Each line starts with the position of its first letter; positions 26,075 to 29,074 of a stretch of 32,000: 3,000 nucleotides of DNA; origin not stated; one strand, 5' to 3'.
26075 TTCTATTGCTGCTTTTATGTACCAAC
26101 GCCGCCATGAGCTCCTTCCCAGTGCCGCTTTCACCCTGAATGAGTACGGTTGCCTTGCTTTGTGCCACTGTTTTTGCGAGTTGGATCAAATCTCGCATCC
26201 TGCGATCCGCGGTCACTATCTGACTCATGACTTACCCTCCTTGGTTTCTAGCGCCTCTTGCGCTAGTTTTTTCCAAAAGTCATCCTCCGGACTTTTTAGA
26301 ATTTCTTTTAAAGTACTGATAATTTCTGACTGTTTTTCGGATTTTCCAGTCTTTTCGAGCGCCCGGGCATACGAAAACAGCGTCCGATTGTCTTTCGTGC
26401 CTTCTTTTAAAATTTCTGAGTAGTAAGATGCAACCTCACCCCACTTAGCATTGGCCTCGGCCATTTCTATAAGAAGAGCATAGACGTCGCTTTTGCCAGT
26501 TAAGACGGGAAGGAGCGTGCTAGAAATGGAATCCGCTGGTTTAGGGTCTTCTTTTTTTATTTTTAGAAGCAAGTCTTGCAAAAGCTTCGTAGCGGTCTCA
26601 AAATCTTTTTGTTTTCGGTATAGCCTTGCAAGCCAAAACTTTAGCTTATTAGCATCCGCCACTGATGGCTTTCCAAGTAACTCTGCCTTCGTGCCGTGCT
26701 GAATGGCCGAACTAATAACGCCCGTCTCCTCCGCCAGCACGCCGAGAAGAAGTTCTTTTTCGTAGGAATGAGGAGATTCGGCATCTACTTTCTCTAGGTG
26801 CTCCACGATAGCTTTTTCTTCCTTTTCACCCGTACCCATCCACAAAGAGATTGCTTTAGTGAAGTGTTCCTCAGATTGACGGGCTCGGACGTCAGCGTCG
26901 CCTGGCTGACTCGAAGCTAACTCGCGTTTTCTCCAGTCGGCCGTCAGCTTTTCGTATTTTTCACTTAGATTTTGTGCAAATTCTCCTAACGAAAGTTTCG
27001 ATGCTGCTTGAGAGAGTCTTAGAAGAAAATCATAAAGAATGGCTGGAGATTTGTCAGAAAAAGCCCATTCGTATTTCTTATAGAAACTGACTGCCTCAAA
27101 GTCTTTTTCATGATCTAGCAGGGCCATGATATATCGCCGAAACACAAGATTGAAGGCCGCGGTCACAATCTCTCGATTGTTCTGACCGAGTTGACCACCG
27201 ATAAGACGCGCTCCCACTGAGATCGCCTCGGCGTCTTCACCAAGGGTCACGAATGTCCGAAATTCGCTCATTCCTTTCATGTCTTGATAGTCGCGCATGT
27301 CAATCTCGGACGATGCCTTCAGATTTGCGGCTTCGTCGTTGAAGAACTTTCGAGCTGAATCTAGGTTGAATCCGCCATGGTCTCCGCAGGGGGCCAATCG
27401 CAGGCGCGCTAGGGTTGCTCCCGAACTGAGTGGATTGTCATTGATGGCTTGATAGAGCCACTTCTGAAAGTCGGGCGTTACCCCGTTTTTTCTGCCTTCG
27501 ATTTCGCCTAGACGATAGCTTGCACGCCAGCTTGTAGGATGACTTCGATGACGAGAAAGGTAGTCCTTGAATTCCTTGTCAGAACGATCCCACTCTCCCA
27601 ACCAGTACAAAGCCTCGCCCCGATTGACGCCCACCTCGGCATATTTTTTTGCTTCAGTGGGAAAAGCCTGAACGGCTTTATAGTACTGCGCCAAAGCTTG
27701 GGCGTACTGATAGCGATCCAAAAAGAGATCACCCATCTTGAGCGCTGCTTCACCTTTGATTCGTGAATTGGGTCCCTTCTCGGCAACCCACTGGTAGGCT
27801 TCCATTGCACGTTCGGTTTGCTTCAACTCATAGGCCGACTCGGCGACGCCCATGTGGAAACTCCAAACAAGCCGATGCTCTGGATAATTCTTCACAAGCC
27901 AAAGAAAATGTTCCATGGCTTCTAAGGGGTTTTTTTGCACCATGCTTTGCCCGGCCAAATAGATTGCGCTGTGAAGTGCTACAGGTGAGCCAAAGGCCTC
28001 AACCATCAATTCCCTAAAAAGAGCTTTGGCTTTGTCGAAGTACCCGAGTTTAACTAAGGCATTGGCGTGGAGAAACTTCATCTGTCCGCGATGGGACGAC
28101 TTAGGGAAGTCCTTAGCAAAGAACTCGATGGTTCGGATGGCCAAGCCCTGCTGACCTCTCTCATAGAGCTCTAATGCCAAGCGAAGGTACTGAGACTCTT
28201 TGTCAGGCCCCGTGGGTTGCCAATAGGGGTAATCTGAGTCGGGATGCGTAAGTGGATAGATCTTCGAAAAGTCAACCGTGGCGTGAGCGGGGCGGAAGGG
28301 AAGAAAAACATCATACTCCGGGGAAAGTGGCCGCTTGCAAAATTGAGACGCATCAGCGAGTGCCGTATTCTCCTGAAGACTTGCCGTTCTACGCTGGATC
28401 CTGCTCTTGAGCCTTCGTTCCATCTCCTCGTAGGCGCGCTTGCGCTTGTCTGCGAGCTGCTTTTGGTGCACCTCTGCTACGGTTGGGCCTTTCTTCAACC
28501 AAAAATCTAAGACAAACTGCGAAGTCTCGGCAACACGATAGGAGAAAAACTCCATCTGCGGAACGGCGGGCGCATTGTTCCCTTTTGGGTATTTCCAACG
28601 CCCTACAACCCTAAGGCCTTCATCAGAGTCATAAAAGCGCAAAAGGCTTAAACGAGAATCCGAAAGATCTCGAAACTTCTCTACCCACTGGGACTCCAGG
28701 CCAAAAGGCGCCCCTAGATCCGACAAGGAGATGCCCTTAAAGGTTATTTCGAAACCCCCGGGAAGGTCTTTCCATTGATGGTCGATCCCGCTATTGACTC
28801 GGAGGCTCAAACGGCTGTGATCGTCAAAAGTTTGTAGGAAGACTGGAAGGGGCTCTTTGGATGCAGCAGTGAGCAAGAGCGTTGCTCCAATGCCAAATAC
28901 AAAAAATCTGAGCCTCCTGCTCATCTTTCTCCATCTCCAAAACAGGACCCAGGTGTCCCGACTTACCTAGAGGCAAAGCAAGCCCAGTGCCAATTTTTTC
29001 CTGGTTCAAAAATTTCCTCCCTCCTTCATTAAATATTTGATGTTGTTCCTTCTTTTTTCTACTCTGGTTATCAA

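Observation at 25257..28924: Sensor-less sigma-54 activator translationally coupled to an exported 899-aa beta-module/TPR protein, directly upstream of flgB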

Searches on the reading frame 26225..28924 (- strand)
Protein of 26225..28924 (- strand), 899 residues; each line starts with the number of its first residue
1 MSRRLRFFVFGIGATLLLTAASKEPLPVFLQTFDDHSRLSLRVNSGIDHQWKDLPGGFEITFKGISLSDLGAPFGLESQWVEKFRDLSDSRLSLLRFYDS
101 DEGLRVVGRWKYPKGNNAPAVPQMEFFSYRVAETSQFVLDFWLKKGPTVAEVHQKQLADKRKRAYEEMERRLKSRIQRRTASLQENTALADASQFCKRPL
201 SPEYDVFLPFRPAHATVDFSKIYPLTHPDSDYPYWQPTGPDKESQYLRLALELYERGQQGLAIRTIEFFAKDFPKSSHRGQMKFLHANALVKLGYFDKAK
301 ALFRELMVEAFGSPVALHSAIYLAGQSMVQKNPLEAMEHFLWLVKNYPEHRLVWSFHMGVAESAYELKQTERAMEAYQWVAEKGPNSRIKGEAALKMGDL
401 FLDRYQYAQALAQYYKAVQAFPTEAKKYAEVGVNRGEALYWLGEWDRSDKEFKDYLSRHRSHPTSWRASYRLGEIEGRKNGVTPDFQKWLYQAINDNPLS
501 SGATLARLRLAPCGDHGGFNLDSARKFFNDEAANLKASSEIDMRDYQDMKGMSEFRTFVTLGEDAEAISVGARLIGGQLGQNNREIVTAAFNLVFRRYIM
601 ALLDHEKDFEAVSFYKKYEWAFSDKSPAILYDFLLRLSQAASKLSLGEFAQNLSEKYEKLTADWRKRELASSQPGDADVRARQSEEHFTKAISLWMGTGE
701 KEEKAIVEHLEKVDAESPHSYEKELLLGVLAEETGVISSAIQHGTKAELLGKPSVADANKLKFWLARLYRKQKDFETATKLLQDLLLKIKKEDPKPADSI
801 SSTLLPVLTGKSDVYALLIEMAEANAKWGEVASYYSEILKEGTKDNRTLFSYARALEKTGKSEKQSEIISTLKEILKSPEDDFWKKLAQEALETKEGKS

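Call 7: search_protein_families(library=pfam, proteins=[window:26225-28924:-], max_evalue=0.01)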
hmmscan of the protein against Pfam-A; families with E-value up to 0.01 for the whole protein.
window:26225-28924:- (899 aa): 11 families
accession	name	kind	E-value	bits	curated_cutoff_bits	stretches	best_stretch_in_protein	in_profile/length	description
PF13428.12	TPR_14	-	1.8e-13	50.2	23.5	0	762-786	4-28/44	Tetratricopeptide repeat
PF14559.12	TPR_19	-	2.6e-11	44.1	25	0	402-463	2-59/68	Tetratricopeptide repeat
PF13174.12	TPR_6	-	1.3e-10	41.6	26.3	0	763-786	4-27/33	Tetratricopeptide repeat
PF13432.12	TPR_16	-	6.3e-09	36.6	32.7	0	333-386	13-63/65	Tetratricopeptide repeat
PF09976.15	TPR_21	-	4e-05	23.9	25.5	1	336-419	58-141/193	Tetratricopeptide repeat-like domain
PF07719.23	TPR_2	-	5.9e-05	23.3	27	0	762-786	4-28/34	Tetratricopeptide repeat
PF13176.12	TPR_7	-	0.00058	20.2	27.9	0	765-796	5-35/36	Tetratricopeptide repeat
PF12895.13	ANAPC3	-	0.00081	20.1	27.2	0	759-785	23-49/82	Anaphase-promoting complex, cyclosome, subunit 3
PF06812.17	ImpA_N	-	0.0015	19.1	26.9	1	821-892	36-107/119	ImpA, N-terminal, type VI secretion system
PF13525.12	YfiO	-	0.006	16.8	25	0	244-436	6-164/203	Outer membrane lipoprotein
PF25170.1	TPR_WDR35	-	0.0084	16.4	27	0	595-617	7-29/68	WD repeat-containing protein 35, TPR repeats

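Call 8: search_protein_families(library=ncbifam, proteins=[window:26225-28924:-], max_evalue=0.01)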
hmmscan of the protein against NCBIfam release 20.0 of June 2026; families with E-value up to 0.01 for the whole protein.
window:26225-28924:- (899 aa): 6 families
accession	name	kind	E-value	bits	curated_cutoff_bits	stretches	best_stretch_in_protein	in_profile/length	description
TIGR02795.1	tol_pal_ybgF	equivalog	2e-19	70.3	90.1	4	328-426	13-111/119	tol-pal system protein YbgF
NF052312.1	T9SS_PorW_SprE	equivalog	9.3e-11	41.1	250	1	244-431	180-368/716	type IX secretion system periplasmic lipoprotein PorW/SprE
TIGR03302.1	OM_YfiO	subfamily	1.2e-08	34.8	81.4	0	403-476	45-117/239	outer membrane protein assembly factor BamD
NF040959.1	MamA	equivalog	7.1e-07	28.9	200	0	704-788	54-134/204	magnetosome protein MamA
NF033920.0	C39_PA2778_fam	equivalog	0.0024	17.3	150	0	331-387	170-223/255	PA2778 family cysteine peptidase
NF008068.0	PRK10803.1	equivalog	0.0059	16.6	383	0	332-430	158-257/263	cell division protein CpoB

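Call 9: find_homologous_proteins(query=window:26225-28924:-, max_evalue=0.001)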
Query window:26225-28924:- (899 aa): 66 proteins with E <= 0.001 among 8000 candidates.
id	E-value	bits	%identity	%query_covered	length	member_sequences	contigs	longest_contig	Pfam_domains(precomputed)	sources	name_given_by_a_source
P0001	0.0e+0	2000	100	98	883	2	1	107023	PF14559.13,PF13432.13,PF13428.13,PF13174.13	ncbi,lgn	-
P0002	1.2e-277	942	47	100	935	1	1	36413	PF14559.13,PF00515.35,PF13432.13,PF13428.13,PF07719.24,PF13174.13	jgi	jgi:tetratricopeptide (TPR) repeat protein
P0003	4.8e-217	741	40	97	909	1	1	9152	PF00515.35,PF13428.13,PF07719.24,PF13174.13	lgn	-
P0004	3.9e-214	731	40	97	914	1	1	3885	PF14559.13,PF09976.16,PF00515.35,PF13432.13,PF13174.13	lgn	-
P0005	4.1e-213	728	40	98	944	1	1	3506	PF14559.13,PF09976.16,PF00515.35,PF13432.13,PF07719.24,PF13174.13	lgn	-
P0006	4.7e-212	725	41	99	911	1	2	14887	PF14559.13,PF13432.13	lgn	-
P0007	7.0e-210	717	41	96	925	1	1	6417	PF14559.13,PF09976.16,PF00515.35,PF13424.13,PF13432.13,PF13428.13,PF13181.13,PF07719.24,PF13174.13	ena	-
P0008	8.8e-206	704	41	96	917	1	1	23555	PF14559.13,PF09976.16,PF00515.35,PF13424.13,PF13176.13,PF13432.13,PF13428.13,PF13181.13,PF07719.24,PF13174.13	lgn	-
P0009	3.4e-205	702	40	99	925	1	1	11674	PF14559.13,PF09976.16,PF13432.13,PF13428.13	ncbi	-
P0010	5.1e-204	698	41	96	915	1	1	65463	PF14559.13,PF09976.16,PF13432.13,PF13428.13,PF13174.13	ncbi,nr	ncbi:MAG: tetratricopeptide repeat protein [Bdellovibrionales bacterium]|nr:tetratricopeptide repeat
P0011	7.1e-204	698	40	97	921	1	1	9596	PF09976.16,PF13432.13,PF13428.13,PF07719.24,PF13174.13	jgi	-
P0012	2.0e-202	693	40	98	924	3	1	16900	PF09976.16,PF13432.13,PF13428.13,PF07719.24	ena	-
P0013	2.8e-202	692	39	99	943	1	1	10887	PF14559.13,PF09976.16,PF13432.13,PF13428.13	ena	-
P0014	1.4e-201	690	39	97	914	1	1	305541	PF09976.16,PF23914.2,PF00515.35,PF13432.13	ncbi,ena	-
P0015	1.7e-200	686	39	97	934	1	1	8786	PF14559.13,PF09976.16,PF13432.13,PF13174.13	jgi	jgi:tetratricopeptide (TPR) repeat protein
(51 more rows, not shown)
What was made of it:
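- Checked: Public annotation starts the protein 16 codons later, at a TTG, which would remove the signal peptide (call 9).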

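Call 11: find_related_loci(query=A1, collection=genome_contigs, flank=6000)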
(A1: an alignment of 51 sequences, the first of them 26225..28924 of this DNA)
Query A1 (899 aa) in genome_contigs; peptide patterns used: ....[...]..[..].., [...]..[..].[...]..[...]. (x = any residue, [..] = any of these).
110 stretches matched a pattern; 77 encode a relative of the query (tblastn E <= 1e-3); 77 distinct loci.
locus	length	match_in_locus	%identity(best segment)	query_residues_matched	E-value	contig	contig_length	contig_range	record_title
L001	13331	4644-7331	40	30-892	0e+0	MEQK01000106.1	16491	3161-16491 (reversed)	MAG: Bdellovibrionales bacterium RIFOXYD1_FULL_55_31 rifoxyd1_full_scaffold_3795, whole genome shotgun sequence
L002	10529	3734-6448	40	19-892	0e+0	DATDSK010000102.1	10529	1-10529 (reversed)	MAG TPA_asm: Bdellovibrionota bacterium isolate SMAG_U8001 k141_5604, whole genome shotgun sequence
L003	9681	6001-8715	40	1-892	0e+0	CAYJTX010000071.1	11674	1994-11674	MAG TPA_asm: uncultured Bacteriovoracaceae bacterium isolate ERP125453_co1_289 genome assembly, contig: NODE_6271_length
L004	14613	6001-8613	41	30-891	0e+0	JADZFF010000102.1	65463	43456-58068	MAG: Bdellovibrionales bacterium isolate SJ854 c_000000712270, whole genome shotgun sequence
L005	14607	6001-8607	39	30-892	0e+0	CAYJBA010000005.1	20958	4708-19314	MAG TPA_asm: uncultured Bacteriovoracaceae bacterium isolate ERP119705_co9_199 genome assembly, contig: NODE_2680_length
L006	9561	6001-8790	39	8-898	0e+0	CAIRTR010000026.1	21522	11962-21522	MAG: Oligoflexia bacterium isolate Kiruna3_bin-3974 genome assembly, contig: bin-3974:026/323, whole genome shotgun sequ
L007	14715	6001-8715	38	3-896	0e+0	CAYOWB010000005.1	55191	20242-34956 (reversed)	MAG TPA_asm: uncultured Bacteriovoracaceae bacterium isolate SRP290908_co2_381 genome assembly, contig: NODE_665_length_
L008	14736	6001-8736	40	14-898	0e+0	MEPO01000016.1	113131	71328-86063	MAG: Bdellovibrionales bacterium GWA1_52_35 gwa1_scaffold_36, whole genome shotgun sequence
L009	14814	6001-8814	38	2-898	0e+0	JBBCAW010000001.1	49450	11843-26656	Bdellovibrionota bacterium FG-1 24155C00001.1, whole genome shotgun sequence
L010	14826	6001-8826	38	12-892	0e+0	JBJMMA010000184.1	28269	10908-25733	MAG: Bdellovibrionia bacterium isolate H1_18_all_fractions_metab_8_52_9 k255_5836267, whole genome shotgun sequence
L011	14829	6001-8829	38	9-892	0e+0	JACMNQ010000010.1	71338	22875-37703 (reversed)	MAG: Oligoflexia bacterium isolate LF-bin-178 FL-bin-178-contig-k141_298486, whole genome shotgun sequence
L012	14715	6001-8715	38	1-892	0e+0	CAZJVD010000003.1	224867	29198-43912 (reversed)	MAG TPA_asm: uncultured Oligoflexia bacterium isolate SRP178908_co1_53 genome assembly, contig: NODE_8_length_224867_cov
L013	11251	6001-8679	38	30-899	0e+0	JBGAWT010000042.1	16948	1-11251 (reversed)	MAG: Bdellovibrionia bacterium isolate MAG_AAO_H10.61 AAOH10-61_opera_contig_9793, whole genome shotgun sequence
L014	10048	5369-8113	38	31-892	0e+0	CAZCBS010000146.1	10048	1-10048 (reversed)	MAG TPA_asm: uncultured Bacteriovoracaceae bacterium isolate binchicken_co185_82 genome assembly, contig: NODE_11483_len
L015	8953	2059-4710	37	30-899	0e+0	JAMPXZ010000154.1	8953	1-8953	MAG: Oligoflexia bacterium isolate R2F_R2FSRR_metabat.55 R2F_C4584, whole genome shotgun sequence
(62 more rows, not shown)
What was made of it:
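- All relatives come from one phylum, so conserved synteny is partly phylogenetic inertia (call 11).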

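Call 14: search_solved_structures(query=A1, max_evalue=1)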
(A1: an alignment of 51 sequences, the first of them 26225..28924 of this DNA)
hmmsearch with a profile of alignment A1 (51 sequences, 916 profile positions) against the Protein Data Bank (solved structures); distinct sequences matched with E-value up to 1: 57.
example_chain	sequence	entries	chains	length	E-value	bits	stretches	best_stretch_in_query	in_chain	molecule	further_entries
9qhb_A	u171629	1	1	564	4e-16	61.7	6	328-470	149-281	Engineered tetratricopeptide repeat protein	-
8bu0_A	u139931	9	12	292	8.2e-12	47.4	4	395-470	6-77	Consensus tetratricopeptide repeat protein | Crystal structure of an 8-repeat consensus TPR superhelix with Zinc. | Monomer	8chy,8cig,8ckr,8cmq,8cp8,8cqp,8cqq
2wqh_A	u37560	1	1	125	2.6e-09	39.1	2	388-470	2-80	CTPR3Y3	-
9qhc_A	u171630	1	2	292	5.5e-08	34.8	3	395-470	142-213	Engineered tetratricopeptide repeat protein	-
8ump_A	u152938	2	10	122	1.3e-07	33.6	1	363-468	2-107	T33-ml35-redesigned-TPR-domain-fold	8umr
8ch0_A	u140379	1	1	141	1.7e-06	29.8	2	395-470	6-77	Consensus tetratricopeptide repeat protein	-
2fo7_A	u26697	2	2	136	3.1e-06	28.9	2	395-470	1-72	SYNTHETIC CONSENSUS TPR PROTEIN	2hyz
1na0_A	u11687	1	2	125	4.7e-06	28.4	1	388-470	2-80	designed protein CTPR3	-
6g5s_A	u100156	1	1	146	1.4e-05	26.8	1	414-516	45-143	Cell division coordinator CpoB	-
1na3_A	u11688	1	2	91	2.6e-05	25.9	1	388-468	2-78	designed protein CTPR2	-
2pl2_A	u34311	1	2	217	3.6e-05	25.4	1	779-879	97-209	Hypothetical conserved protein TTC0263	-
6vl6_B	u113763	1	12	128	4.2e-05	25.2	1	365-469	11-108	T33_dn2B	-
3kd7_A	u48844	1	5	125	4.7e-05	25.1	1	388-470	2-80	CTPR390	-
6v8e_A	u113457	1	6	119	6.9e-05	24.5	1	365-468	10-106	Designed protein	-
6vfi_B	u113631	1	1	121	0.0001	24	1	365-466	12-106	O43_dn18B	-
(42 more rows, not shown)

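Call 31: find_homologous_proteins(query=A1, max_evalue=0.001)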
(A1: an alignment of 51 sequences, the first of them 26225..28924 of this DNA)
Query A1 (51 sequences) (899 aa, profile of the alignment): 76 proteins with E <= 0.001 among 8000 candidates.
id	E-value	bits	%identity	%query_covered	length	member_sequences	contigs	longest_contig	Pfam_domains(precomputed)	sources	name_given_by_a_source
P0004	0.0e+0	1282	40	97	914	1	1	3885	PF14559.13,PF09976.16,PF00515.35,PF13432.13,PF13174.13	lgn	-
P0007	0.0e+0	1281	41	96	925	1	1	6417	PF14559.13,PF09976.16,PF00515.35,PF13424.13,PF13432.13,PF13428.13,PF13181.13,PF07719.24,PF13174.13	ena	-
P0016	0.0e+0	1273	38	99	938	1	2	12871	PF14559.13,PF09976.16,PF00515.35,PF12895.14,PF13432.13,PF13428.13,PF13181.13,PF07719.24,PF13174.13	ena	-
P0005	0.0e+0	1269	40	98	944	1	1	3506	PF14559.13,PF09976.16,PF00515.35,PF13432.13,PF07719.24,PF13174.13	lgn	-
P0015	0.0e+0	1267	39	97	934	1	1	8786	PF14559.13,PF09976.16,PF13432.13,PF13174.13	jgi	jgi:tetratricopeptide (TPR) repeat protein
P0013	0.0e+0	1266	39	99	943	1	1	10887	PF14559.13,PF09976.16,PF13432.13,PF13428.13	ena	-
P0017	0.0e+0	1265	39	96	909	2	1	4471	PF14559.13,PF09976.16,PF00515.35,PF13424.13,PF13432.13,PF13428.13,PF07719.24,PF13174.13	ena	-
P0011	0.0e+0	1260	40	97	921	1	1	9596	PF09976.16,PF13432.13,PF13428.13,PF07719.24,PF13174.13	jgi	-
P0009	0.0e+0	1260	40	99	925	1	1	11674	PF14559.13,PF09976.16,PF13432.13,PF13428.13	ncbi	-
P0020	0.0e+0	1250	37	96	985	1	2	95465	PF14559.13,PF00515.35,PF13432.13,PF13428.13,PF07719.24,PF13174.13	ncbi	-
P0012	0.0e+0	1237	40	98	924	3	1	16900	PF09976.16,PF13432.13,PF13428.13,PF07719.24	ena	-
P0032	0.0e+0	1221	37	96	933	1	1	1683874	PF13424.13,PF13432.13,PF13428.13,PF07719.24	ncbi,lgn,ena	-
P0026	0.0e+0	1213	37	96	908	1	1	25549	PF14559.13,PF09976.16,PF00515.35,PF13424.13,PF13432.13,PF13428.13,PF07719.24,PF13174.13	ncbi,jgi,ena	jgi:tetratricopeptide (TPR) repeat protein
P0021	0.0e+0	1211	39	99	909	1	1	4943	PF14559.13,PF09976.16,PF13432.13,PF13428.13,PF13181.13,PF07719.24,PF13174.13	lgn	-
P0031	0.0e+0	1202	37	96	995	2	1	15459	PF13432.13,PF13428.13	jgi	-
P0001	0.0e+0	1164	100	98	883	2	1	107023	PF14559.13,PF13432.13,PF13428.13,PF13174.13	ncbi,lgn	-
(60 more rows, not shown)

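Call 32: predict_structure(alignment_id=A1)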
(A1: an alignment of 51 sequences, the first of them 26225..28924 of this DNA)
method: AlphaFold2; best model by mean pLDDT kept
length: 899 residues; sequences in the alignment: 51
mean_pLDDT: 89.0   pTM: 0.70
mean pLDDT of the five models: 89.0, 88.7, 88.7, 86.5, 86.4
residues with pLDDT >= 90: 577; 70-90: 259; 50-70: 42; < 50: 21
segments of 3 or more residues with pLDDT < 50: 1-6, 13-23
pLDDT, mean of each block of 10 residues (from residue 1): 48 47 70 93 88 93 89 86 88 92 92 87 91 88 89 89 91 86 83 90 94 93 90 89 93 95 96 93 96 96 95 94 95 97 96 97 96 97 96 97 96 97 94 97 97 96 96 96 95 95 96 93 96 84 94 96 95 93 92 94 93 95 78 92 91 91 66 70 91 89 91 89 92 91 91 78 92 91 85 52 71 88 88 89 84 89 83 88 88 73
secondary structure, 60 per line:
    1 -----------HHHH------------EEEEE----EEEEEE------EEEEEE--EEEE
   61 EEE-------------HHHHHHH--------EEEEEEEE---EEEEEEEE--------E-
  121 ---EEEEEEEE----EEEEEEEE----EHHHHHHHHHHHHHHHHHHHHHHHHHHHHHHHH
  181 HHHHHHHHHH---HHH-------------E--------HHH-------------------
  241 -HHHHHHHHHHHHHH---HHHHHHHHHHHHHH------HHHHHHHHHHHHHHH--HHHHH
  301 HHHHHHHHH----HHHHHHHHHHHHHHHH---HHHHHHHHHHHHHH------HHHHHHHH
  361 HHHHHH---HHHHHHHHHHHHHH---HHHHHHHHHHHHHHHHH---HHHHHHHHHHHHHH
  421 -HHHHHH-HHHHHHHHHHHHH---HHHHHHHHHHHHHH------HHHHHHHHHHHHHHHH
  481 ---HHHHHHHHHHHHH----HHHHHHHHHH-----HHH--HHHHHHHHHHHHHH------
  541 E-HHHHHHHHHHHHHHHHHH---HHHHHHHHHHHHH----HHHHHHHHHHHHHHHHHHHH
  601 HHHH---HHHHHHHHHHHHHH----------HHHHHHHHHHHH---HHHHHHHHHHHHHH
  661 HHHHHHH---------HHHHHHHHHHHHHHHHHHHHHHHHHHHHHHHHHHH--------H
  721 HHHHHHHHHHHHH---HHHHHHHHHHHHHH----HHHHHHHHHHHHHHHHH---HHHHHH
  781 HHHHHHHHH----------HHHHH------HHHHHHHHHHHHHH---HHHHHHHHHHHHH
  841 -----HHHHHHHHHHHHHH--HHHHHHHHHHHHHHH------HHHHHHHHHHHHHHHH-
elements in order (helices of 4 or more, strands of 3 or more residues): H12-15 E28-32 E37-42 E49-54 E57-63 H77-83 E92-99 E103-110 E124-131 E136-143 H149-190 H242-255 H259-272 H279-293 H296-309 H314-329 H333-346 H353-366 H370-383 H387-403 H407-420 H422-427 H429-441 H445-458 H465-480 H484-496 H501-510 H521-534 H543-560 H564-576 H581-604 H608-621 H632-643 H647-667 H677-711 H720-733 H737-750 H755-771 H775-789 H800-804 H811-824 H828-840 H846-859 H862-876 H883-898
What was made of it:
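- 26225..28924 (-): 899-aa exported PflA-like protein (whole ORF). AF2 model pLDDT 89, pTM 0.70 (call 32).
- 28856..28924 (-): Signal peptide (residues 1-23). Low pLDDT at residues 1-23 (call 32).
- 28202..28480 (-): Long helix (residues 149-190) and conserved extended linker (191-241). DSSP of the model (call 32).
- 26231..28201 (-): TPR superhelix (residues 242-898, about 34 helices). Calls 7, 8 and 32.
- On PflA-type periplasmic flagellar scaffold: Linker at 191-241 and about 34 helices at 242-898 (call 32).
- Checked: 899-aa protein, fold: beta strands span 28-143 and a helical repeat body spans 242-898 in a confident model (call 32).
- Confident model: pLDDT 89, with a beta-sandwich at 28-143, helix, linker and TPR body at 242-898 (call 32).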
